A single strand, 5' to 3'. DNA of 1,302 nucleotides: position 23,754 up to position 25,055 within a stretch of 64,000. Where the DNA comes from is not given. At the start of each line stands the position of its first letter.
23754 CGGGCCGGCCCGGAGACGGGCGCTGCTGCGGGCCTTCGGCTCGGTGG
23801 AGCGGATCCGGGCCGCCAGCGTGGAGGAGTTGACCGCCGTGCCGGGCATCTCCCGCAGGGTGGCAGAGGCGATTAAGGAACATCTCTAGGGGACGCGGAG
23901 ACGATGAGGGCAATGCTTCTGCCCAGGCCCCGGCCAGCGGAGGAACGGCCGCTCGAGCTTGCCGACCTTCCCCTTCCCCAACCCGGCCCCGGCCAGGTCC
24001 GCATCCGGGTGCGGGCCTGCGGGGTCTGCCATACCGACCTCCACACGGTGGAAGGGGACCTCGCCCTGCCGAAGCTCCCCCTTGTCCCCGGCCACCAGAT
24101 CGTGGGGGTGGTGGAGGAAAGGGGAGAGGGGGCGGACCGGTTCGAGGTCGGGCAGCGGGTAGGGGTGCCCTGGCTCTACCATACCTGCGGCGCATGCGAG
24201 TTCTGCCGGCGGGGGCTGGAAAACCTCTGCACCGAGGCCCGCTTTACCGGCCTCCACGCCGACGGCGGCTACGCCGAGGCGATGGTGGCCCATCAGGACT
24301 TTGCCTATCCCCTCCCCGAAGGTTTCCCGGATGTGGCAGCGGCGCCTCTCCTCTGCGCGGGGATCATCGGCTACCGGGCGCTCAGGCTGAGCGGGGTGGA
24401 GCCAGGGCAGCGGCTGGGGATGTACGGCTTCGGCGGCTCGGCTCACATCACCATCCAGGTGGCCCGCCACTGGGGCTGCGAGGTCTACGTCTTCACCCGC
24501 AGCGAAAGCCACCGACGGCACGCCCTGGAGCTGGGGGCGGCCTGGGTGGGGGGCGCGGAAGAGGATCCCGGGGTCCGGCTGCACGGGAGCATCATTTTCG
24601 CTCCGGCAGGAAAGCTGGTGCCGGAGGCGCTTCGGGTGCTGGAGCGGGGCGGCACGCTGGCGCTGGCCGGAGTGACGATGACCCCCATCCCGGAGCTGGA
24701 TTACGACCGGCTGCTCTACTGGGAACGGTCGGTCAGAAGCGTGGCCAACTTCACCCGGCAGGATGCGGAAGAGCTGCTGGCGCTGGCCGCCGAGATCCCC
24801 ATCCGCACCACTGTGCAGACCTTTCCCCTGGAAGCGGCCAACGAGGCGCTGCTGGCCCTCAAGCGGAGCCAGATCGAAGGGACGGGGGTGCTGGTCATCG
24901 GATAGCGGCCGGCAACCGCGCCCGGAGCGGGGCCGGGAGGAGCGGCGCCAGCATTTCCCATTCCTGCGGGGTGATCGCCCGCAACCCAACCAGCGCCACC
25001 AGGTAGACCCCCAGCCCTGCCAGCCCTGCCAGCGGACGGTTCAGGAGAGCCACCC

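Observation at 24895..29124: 1,400-aa YfhO-Wzx fusion, translationally coupled to a Dpm1-like GT2, carrying three different repeat-family insertions in frame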

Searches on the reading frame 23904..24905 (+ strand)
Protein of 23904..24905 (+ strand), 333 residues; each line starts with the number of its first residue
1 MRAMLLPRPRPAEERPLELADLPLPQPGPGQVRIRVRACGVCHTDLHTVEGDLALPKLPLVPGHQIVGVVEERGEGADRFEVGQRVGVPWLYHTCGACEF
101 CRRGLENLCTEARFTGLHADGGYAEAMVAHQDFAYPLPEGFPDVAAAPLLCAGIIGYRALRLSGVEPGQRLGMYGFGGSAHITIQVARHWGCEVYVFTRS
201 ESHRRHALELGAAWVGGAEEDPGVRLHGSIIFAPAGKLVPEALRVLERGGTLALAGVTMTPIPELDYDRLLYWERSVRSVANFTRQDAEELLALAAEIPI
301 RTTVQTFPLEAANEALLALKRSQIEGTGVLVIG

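Call 3: search_protein_families(library=pfam, proteins=[window:23904-24905:+], max_evalue=0.01)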
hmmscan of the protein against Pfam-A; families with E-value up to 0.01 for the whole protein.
window:23904-24905:+ (333 aa): 3 families
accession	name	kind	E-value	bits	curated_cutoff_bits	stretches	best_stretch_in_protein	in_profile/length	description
PF08240.17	ADH_N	-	1.5e-31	109.1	23.5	1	28-139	1-104/104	Alcohol dehydrogenase GroES-like domain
PF00107.32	ADH_zinc_N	-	1.1e-13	51.7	31.8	1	181-296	4-128/129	Zinc-binding dehydrogenase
PF13602.12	ADH_zinc_N_2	-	0.0012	20.3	27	1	238-326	36-130/134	Zinc-binding dehydrogenase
